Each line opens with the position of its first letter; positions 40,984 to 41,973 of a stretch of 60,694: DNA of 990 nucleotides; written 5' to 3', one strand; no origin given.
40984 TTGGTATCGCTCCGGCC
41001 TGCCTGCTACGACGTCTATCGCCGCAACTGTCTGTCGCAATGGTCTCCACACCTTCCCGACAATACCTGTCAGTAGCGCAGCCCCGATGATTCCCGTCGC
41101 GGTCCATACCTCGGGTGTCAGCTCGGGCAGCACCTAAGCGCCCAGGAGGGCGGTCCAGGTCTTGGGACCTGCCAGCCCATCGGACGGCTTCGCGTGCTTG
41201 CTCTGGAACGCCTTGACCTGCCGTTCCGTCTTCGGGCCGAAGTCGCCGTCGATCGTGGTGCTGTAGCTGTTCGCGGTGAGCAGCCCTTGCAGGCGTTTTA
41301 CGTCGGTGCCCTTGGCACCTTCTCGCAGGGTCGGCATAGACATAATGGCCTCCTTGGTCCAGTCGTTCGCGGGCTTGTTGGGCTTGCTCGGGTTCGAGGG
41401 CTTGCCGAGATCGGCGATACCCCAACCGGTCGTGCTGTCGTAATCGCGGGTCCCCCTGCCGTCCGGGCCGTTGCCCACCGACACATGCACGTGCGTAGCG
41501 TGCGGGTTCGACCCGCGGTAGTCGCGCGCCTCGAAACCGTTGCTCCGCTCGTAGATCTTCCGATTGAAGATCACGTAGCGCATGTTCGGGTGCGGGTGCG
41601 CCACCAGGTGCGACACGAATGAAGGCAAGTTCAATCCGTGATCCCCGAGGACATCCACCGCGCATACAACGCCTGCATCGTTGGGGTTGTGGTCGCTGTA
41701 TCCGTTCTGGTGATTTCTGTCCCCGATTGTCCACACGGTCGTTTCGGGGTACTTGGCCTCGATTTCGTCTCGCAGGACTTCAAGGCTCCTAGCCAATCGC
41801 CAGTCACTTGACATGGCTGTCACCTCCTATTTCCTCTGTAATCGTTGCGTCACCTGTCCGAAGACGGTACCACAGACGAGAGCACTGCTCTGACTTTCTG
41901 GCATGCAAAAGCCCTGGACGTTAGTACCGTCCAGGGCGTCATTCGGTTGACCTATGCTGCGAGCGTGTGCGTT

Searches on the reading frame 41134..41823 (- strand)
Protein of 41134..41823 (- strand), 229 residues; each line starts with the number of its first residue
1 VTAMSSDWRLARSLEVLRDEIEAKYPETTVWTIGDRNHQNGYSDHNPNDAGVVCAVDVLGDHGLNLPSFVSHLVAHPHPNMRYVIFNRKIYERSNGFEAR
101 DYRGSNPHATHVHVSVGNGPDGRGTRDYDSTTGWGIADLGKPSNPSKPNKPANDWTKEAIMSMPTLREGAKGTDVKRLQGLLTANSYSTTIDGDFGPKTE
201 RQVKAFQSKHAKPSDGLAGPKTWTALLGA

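Call 86: search_protein_families(library=pfam, proteins=[window:41134-41823:-], max_evalue=0.001)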
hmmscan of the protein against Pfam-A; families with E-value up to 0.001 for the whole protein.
window:41134-41823:- (229 aa): 1 family
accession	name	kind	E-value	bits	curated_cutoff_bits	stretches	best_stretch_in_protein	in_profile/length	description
PF01471.23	PG_binding_1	-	1.2e-14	54.6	23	1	172-226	2-57/57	Putative peptidoglycan binding domain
